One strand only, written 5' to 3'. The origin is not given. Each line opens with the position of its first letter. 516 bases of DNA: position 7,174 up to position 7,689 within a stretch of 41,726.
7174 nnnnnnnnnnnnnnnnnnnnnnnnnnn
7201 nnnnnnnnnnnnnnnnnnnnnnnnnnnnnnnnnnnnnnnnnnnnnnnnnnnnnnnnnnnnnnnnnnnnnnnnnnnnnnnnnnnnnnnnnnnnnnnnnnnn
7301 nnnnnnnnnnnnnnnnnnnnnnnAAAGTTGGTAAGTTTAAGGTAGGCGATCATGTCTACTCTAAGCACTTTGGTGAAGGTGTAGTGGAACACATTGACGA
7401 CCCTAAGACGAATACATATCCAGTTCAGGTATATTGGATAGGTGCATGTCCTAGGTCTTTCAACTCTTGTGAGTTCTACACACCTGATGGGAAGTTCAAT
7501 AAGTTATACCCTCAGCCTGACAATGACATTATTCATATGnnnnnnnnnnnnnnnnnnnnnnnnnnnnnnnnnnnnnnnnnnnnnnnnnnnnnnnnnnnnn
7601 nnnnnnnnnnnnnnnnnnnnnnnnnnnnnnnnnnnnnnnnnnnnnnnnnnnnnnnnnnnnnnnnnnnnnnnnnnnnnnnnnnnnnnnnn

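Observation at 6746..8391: Five Tudor-like modules resembling RNAP-binding domains, four of them fused to a gp1.7-like DUF3310 domain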

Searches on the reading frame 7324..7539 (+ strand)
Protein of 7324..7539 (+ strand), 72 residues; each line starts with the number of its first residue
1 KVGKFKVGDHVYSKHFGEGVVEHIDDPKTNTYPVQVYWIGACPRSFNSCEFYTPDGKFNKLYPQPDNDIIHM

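Call 20: search_solved_structures(query=A2, max_evalue=10, show_alignments=0)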
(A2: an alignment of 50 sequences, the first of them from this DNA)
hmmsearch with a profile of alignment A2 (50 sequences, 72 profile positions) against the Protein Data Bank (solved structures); distinct sequences matched with E-value up to 10: 58.
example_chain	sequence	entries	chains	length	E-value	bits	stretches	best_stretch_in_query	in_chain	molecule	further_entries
4dou_A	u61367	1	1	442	2.1e-05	27.4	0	6-20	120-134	Adiponectin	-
9m98_M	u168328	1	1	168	0.01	18.8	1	3-28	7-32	RNA polymerase-binding transcription factor CarD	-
9m9d_M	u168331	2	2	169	0.01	18.8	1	3-28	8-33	RNA polymerase-binding transcription factor CarD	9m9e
3lw5_E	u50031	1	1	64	0.014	18.3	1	15-49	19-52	Putative uncharacterized protein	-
6ly5_e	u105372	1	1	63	0.014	18.3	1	15-46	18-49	PsaE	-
4xk8_E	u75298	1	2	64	0.015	18.3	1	15-46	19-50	Putative uncharacterized protein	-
5l8r_E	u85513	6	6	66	0.016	18.2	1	15-46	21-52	Putative uncharacterized protein | PsaE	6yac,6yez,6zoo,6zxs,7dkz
4rku_E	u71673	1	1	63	0.016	18.2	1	15-46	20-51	Photosystem I reaction center subunit IV B, chloroplastic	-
8hvr_H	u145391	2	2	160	0.017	18.1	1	4-28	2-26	Putative transcriptional factor regulator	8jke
9s1l_E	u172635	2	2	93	0.018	18.1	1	15-48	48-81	Photosystem I reaction center subunit IV A (PsaE1) | Photosystem I reaction center subunit IV B (PsaE2)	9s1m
4y28_E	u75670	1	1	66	0.018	18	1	15-46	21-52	Photosystem I reaction center subunit IV A, chloroplastic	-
4kbm_B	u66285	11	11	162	0.019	18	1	5-28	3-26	RNA polymerase-binding transcription factor CarD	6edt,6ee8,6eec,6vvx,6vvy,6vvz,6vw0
4ilu_A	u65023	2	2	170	0.02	17.9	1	5-28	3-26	RNA polymerase-binding transcription factor CarD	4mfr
7f4v_aE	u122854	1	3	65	0.021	17.8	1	17-45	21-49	Photosystem I reaction center subunit IV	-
9grx_e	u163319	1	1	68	0.021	17.8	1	15-46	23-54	Photosystem I reaction center subunit IV, chloroplastic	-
6yi2_A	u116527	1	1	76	0.76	12.8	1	4-25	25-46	DNA helicase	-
5dma_A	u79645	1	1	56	0.85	12.7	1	4-25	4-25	ATP-dependent DNA helicase PcrA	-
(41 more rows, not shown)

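Call 28: predict_structure(alignment_id=A2)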
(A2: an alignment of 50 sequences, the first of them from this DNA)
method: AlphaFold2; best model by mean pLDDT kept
length: 72 residues; sequences in the alignment: 50
mean_pLDDT: 89.5   pTM: 0.78
mean pLDDT of the five models: 89.5, 88.4, 86.5, 86.2, 84.4
residues with pLDDT >= 90: 56; 70-90: 9; 50-70: 6; < 50: 1
segments of 3 or more residues with pLDDT < 50: none
pLDDT, mean of each block of 10 residues (from residue 1): 92 94 95 93 63 95 94 94
secondary structure, 60 per line:
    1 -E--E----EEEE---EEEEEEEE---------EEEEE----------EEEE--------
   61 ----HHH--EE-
elements in order: E10-13 E17-24 E34-38 E49-52

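Call 31: fold_search(model_id=the predicted structure, library=pdb)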
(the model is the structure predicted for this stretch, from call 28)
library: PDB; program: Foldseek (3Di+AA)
matches with E <= 10: 288; with E <= 0.001: 0
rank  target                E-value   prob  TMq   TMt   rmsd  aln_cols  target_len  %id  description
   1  4xk8_E                6.2e-02  1.00  0.61  0.68   2.4        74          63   20  Crystal structure of plant photosystem I-LHCI super-complex at 2.8 angstrom resolution (released 2015-06-10)
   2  8htu_E                7.0e-02  1.00  0.57  0.63   2.7        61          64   24  Cryo-EM structure of PpPSI-L (released 2023-08-02)
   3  7egs_B                7.4e-02  1.00  0.56  0.70   3.1        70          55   16  The crystal structure of lobe domain of E. coli RNA polymerase complexed with the C-terminal domain of UvrD (released 2022-04-06)
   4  5dma                  7.9e-02  0.93  0.42  0.55   6.9        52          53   17  Crystal structure of C-terminal tudor domain in PcrA/UvrD helicase (released 2016-09-28)
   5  6pnj_E                1.1e-01  0.99  0.60  0.68   2.8        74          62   18  Structure of Photosystem I Acclimated to Far-red Light (released 2020-02-12)
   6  7egt_B                1.1e-01  0.96  0.46  0.65   5.4        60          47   22  The crystal structure of the C-terminal domain of T. thermophilus UvrD complexed with the N-terminal domain of UvrB (released 2022-04-06)
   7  7ksq_E                1.5e-01  0.99  0.62  0.69   2.6        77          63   19  The Structure of the moss PSI-LHCI reveals the evolution of the LHCI antenna (released 2022-03-30)
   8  7yca_E                1.5e-01  0.98  0.55  0.63   2.7        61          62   23  Cryo-EM structure of the PSI-LHCI-Lhcp supercomplex from Ostreococcus tauri (released 2023-04-26)
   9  7ew6_E                1.6e-01  0.98  0.57  0.60   2.6        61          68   23  Barley photosystem I-LHCI-Lhca5 supercomplex (released 2021-12-22)
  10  5l8r_E                1.8e-01  0.98  0.56  0.61   2.7        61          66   24  The structure of plant photosystem I super-complex at 2.6 angstrom resolution. (released 2017-03-15)
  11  4xk8_e                2.0e-01  0.98  0.62  0.69   2.5        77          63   21  Crystal structure of plant photosystem I-LHCI super-complex at 2.8 angstrom resolution (released 2015-06-10)
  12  7dkz_E                2.0e-01  0.97  0.56  0.63   2.6        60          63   25  Structure of plant photosystem I-light harvesting complex I supercomplex (released 2021-03-31)
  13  5zji_E                2.2e-01  0.96  0.56  0.59   2.8        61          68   23  Structure of photosystem I supercomplex with light-harvesting complexes I and II (released 2018-06-20)
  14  9grx_e                2.2e-01  0.96  0.56  0.59   2.6        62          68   27  NDH-PSI-LHCI supercomplex from S. oleracea (released 2025-02-12)
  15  7zq9_E                2.4e-01  0.97  0.61  0.67   2.6        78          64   18  Dimeric PSI of Chlamydomonas reinhardtii at 2.74 A resolution (symmetry expanded) (released 2022-11-23)
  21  6yi2_MODEL_1_A        3.1e-01  0.94  0.50  0.48   2.6        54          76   20  UvrD helicase RNA polymerase interactions are governed by UvrDs carboxy terminal Tudor domain. (released 2020-10-21)
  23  9dqs_B                3.5e-01  0.96  0.54  0.71   3.1        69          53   13  Structure of Tudor domain from Mycobacterium smegmatis UvrD1 (released 2024-10-16)
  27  9dqs_A                3.9e-01  0.90  0.49  0.66   3.8        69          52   13  Structure of Tudor domain from Mycobacterium smegmatis UvrD1 (released 2024-10-16)
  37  9dqs_C                5.3e-01  0.80  0.49  0.63   4.1        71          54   14  Structure of Tudor domain from Mycobacterium smegmatis UvrD1 (released 2024-10-16)
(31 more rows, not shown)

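Call 32: search_protein_representatives(alignment_id=A2)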
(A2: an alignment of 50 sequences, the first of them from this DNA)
Query: 50 sequences, 72 profile positions. Proteins with E-value up to 0.001 (for the whole library): 890; up to 1e-10: 104; up to 1e-30: 29. The best 150 are listed.
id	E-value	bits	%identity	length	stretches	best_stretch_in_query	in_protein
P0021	3.0e-68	241.6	-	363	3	2-71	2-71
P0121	3.3e-60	215.9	-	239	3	2-71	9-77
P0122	8.9e-56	201.7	-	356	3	3-71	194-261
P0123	2.9e-55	200.0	-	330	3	1-70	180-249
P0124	5.9e-53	192.6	-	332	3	2-71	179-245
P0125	1.2e-52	191.7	-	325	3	2-71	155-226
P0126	2.1e-50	184.4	-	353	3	3-71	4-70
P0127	1.8e-48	178.2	-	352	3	2-71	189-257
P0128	5.6e-47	173.5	-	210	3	4-71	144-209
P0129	1.5e-46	172.1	-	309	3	3-71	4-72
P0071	1.2e-45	169.2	-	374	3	1-72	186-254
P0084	1.5e-44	165.7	-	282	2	2-72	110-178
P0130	1.6e-43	162.4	-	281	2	1-71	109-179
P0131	9.8e-42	156.7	-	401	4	4-71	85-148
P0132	6.3e-41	154.1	-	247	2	2-71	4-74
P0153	1.8e-22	95.0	-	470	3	10-67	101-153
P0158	7.9e-19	83.3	-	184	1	2-70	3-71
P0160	2.0e-18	82.0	-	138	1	3-70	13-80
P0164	2.0e-17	78.8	-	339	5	2-57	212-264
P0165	5.3e-17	77.4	-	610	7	7-71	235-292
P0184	1.1e-13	66.8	-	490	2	2-62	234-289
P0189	2.6e-13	65.6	-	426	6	4-30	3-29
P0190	2.7e-13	65.6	-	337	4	4-64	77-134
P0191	5.4e-13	64.6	-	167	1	4-65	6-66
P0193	5.8e-13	64.5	-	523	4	2-29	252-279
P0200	1.6e-12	63.1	-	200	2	6-59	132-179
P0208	6.9e-12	61.1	-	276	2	3-66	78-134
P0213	1.9e-11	59.6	-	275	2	2-61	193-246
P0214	2.6e-11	59.2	-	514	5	4-28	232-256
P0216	5.0e-11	58.3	-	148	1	2-63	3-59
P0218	6.8e-11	57.9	-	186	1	4-71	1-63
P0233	4.1e-10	55.4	-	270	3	3-69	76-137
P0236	5.5e-10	55.0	-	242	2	4-71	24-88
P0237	6.6e-10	54.7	-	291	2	2-71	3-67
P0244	1.2e-09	53.9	-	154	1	4-67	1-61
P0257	7.1e-09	51.4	-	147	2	1-59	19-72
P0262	9.1e-09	51.1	-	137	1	2-67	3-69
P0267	1.1e-08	50.8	-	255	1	3-58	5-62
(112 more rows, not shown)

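Call 34: search_protein_families(library=pfam, alignment_id=A3, max_evalue=0.001)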
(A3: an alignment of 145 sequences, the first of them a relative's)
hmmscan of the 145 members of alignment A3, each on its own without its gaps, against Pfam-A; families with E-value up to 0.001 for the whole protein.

A. member 1, P0121 (239 aa): 2 families
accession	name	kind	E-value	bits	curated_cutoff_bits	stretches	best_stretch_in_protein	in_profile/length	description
PF02427.23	PSI_PsaE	-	0.00025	21.1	27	0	179-215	17-53/60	Photosystem I reaction centre subunit IV / PsaE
PF21196.3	PcrA_UvrD_tudor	-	0.00069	19.9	23.9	0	94-114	1-21/48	PcrA/UvrD tudor domain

B. families by the number of members that match (of 145 scanned): 13 families
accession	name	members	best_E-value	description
PF11753.13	DUF3310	41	7.6e-19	Protein of unknwon function (DUF3310)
PF02559.22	CarD_TRCF_RID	22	6.9e-12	CarD-like/TRCF RID domain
PF21196.3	PcrA_UvrD_tudor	17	1.1e-14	PcrA/UvrD tudor domain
PF02427.23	PSI_PsaE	12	1.2e-06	Photosystem I reaction centre subunit IV / PsaE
PF12073.14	DUF3553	3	3.4e-10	Protein of unknown function (DUF3553)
PF19791.4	DUF6275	1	2e-33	Family of unknown function (DUF6275)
PF18909.5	dGTP_diPhyd_N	1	2.2e-22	dATP/dGTP diphosphohydrolase, N-terminal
PF01302.31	CAP_GLY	1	2.5e-09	CAP-Gly domain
PF08755.16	YccV-like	1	1e-05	Hemimethylated DNA-binding protein YccV like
PF17078.10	SHE3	1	0.00029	SWI5-dependent HO expression protein 3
PF07532.17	Big_4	1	0.00034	Bacterial Ig-like domain (group 4)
PF02699.20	YajC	1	0.0007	Preprotein translocase subunit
PF24203.1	Phage_ProQ_C_like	1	0.00088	Phage ProQ C-terminal-like domain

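Call 38: search_protein_families(library=phrogs, proteins=[window:7324-7539:+, P0190, P0165, P0164, P0153, P0121], max_evalue=1)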
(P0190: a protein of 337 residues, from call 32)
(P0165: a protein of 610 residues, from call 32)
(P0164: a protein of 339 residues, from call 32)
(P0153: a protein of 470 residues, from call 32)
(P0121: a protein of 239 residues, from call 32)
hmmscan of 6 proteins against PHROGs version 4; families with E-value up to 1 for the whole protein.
seq(72 aa): 0 families

P0190 (337 aa): 28 families (the best 25 are shown)
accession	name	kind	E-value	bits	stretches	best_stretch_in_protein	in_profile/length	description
phrog_29087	-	unknown function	4.8e-08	34.1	2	145-262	6-103/171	-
phrog_9730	-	unknown function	1.3e-06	29.3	2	77-88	2-13/39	-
phrog_17722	-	unknown function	3.8e-05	24.3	0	76-88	4-16/66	-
phrog_4943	-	unknown function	7.4e-05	24.3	1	77-118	1-43/166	-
phrog_7571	-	unknown function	0.0001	23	0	216-242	1-27/67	-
phrog_19055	-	unknown function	0.00038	21.3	1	92-121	20-49/134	-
phrog_13152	-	unknown function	0.00046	21.3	0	145-161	5-21/171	-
phrog_33388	-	unknown function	0.001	20.4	0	220-238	15-33/95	-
phrog_10950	-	unknown function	0.0042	18.1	0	72-98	4-30/69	-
phrog_3523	-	unknown function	0.0091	16.4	0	130-160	60-89/315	-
phrog_1104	-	head and packaging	0.011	16.4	0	66-100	92-130/160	virion structural protein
phrog_36463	-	unknown function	0.013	16.4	0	77-107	3-31/197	-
phrog_7955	-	unknown function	0.014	16.5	0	73-90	1-18/63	-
phrog_30040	-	unknown function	0.021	16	0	73-97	19-43/81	-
phrog_33878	-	unknown function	0.021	15.3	0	73-99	75-101/287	-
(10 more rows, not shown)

P0165 (610 aa): 13 families
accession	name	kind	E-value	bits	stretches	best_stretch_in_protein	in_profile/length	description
phrog_13152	-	unknown function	0.0034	18.4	1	67-152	7-90/171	-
phrog_9237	-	unknown function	0.0079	17.4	0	62-88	5-31/83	-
phrog_3261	-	unknown function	0.028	15.9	1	1-68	9-69/108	-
phrog_27654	-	unknown function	0.038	14.5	1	144-233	66-157/255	-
phrog_9730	-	unknown function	0.051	14.6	0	68-76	2-10/39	-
phrog_16248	-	unknown function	0.11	13.7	0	548-574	26-52/85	-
phrog_14137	-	unknown function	0.12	13.8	1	128-202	29-103/141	-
phrog_17722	-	unknown function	0.18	12.6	0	4-20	5-21/66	-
phrog_20971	-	unknown function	0.22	12.5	0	66-88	1-23/66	-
phrog_368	-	unknown function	0.29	12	1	141-238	75-161/239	-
phrog_17025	-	unknown function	0.3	12.5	0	151-183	68-100/103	-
phrog_18564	-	unknown function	0.58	11.3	0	85-110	4-29/68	-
phrog_1945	-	unknown function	0.63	11.4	0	210-236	27-53/94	-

P0164 (339 aa): 12 families
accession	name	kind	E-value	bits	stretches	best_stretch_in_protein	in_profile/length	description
phrog_33878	-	unknown function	9.8e-07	29.5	0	134-158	65-89/287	-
phrog_13152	-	unknown function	9.7e-06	26.7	2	79-116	6-45/171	-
phrog_29087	-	unknown function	0.00037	21.5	0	211-238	6-32/171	-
phrog_37882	-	unknown function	0.0015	19.7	0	2-44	3-45/116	-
phrog_3261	-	unknown function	0.0023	19.4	0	209-224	7-22/108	-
phrog_17722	-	unknown function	0.0028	18.4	0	285-314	20-50/66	-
phrog_9730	-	unknown function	0.0047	17.9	0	82-89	3-10/39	-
phrog_10201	-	unknown function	0.023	15.6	0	80-96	3-18/65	-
phrog_4317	-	unknown function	0.11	12.7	0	76-108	203-244/455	-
phrog_15694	-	unknown function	0.16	12.4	0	208-285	127-212/350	-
phrog_36463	-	unknown function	0.29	12.1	0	214-253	3-37/197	-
phrog_27376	-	unknown function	0.94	10.6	0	158-169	5-16/46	-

P0153 (470 aa): 2 families
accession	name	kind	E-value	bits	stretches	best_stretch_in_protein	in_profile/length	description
phrog_27453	-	unknown function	0.098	14.1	0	113-147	27-62/92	-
phrog_8023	-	unknown function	0.33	12.4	0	202-225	61-85/105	-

P0121 (239 aa): 15 families
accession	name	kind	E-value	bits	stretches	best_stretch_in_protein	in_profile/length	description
phrog_19540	-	unknown function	0.00011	22.9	0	83-114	20-49/131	-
phrog_17722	-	unknown function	0.00036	21.2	0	11-20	5-14/66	-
phrog_1945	-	unknown function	0.00053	21.2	0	157-188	3-34/94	-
phrog_31313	-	unknown function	0.001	20.2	0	116-147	15-46/64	-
phrog_7193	-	unknown function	0.011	16.4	0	164-202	4-42/142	-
phrog_16801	-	unknown function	0.03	15.6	0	168-183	2-17/58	-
phrog_2064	-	unknown function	0.03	15.2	0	3-20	22-39/60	-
phrog_24133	-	unknown function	0.036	14.8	0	12-47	3-37/67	-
phrog_7955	-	unknown function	0.058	14.5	0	11-51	5-49/63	-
phrog_23098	-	unknown function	0.098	13.8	1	32-49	44-61/152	-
phrog_13145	-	unknown function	0.16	13.1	1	27-91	35-98/126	-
phrog_6242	-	unknown function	0.17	13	0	10-35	5-29/159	-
phrog_3188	-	other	0.21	12.4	0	5-36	52-82/96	co-chaperonin GroES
phrog_9730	-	unknown function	0.26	12.4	0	91-98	2-9/39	-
phrog_26043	-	unknown function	0.71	11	0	28-48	10-30/61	-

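Call 41: search_solved_structures(query=A4, max_evalue=1, show_alignments=4)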
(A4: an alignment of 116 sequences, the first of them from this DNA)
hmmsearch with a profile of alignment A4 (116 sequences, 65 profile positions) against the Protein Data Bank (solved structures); distinct sequences matched with E-value up to 1: 111 (the best 60 are shown).
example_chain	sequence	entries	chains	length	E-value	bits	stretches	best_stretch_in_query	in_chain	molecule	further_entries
4dou_A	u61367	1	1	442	7.9e-07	32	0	6-20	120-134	Adiponectin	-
6ly5_e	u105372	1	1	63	4e-05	26.5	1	16-46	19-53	PsaE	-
3lw5_E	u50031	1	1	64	4.1e-05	26.4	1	16-46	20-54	Putative uncharacterized protein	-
4xk8_E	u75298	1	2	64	4.2e-05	26.4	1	16-46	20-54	Putative uncharacterized protein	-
5l8r_E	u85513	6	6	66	4.5e-05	26.3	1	16-46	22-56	Putative uncharacterized protein | PsaE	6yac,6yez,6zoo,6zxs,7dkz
4rku_E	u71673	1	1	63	6.1e-05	25.9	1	16-46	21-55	Photosystem I reaction center subunit IV B, chloroplastic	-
4y28_E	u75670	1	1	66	6.7e-05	25.8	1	16-46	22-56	Photosystem I reaction center subunit IV A, chloroplastic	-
9xj9_E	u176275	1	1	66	8.2e-05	25.5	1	15-46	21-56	Photosystem I reaction center subunit IV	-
9s1l_E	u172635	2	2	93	8.7e-05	25.4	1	16-49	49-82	Photosystem I reaction center subunit IV A (PsaE1) | Photosystem I reaction center subunit IV B (PsaE2)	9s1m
9xj1_E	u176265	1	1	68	8.9e-05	25.4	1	15-46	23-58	Photosystem I reaction center subunit IV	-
7ewk_E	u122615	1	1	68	8.9e-05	25.4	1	15-46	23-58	Photosystem I reaction center subunit E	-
9grx_e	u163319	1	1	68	0.00012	25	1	16-46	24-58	Photosystem I reaction center subunit IV, chloroplastic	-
5zji_E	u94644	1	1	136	0.00034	23.5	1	15-44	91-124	Photosystem I reaction center subunit IV A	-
8wgh_E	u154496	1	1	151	0.00038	23.3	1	16-44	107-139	Photosystem I reaction center subunit IV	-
7bgi_E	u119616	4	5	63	0.00042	23.2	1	18-47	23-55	Photosystem I reaction center subunit IV, chloroplastic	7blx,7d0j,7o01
6yi2_A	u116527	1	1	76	0.00052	22.9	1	3-40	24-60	DNA helicase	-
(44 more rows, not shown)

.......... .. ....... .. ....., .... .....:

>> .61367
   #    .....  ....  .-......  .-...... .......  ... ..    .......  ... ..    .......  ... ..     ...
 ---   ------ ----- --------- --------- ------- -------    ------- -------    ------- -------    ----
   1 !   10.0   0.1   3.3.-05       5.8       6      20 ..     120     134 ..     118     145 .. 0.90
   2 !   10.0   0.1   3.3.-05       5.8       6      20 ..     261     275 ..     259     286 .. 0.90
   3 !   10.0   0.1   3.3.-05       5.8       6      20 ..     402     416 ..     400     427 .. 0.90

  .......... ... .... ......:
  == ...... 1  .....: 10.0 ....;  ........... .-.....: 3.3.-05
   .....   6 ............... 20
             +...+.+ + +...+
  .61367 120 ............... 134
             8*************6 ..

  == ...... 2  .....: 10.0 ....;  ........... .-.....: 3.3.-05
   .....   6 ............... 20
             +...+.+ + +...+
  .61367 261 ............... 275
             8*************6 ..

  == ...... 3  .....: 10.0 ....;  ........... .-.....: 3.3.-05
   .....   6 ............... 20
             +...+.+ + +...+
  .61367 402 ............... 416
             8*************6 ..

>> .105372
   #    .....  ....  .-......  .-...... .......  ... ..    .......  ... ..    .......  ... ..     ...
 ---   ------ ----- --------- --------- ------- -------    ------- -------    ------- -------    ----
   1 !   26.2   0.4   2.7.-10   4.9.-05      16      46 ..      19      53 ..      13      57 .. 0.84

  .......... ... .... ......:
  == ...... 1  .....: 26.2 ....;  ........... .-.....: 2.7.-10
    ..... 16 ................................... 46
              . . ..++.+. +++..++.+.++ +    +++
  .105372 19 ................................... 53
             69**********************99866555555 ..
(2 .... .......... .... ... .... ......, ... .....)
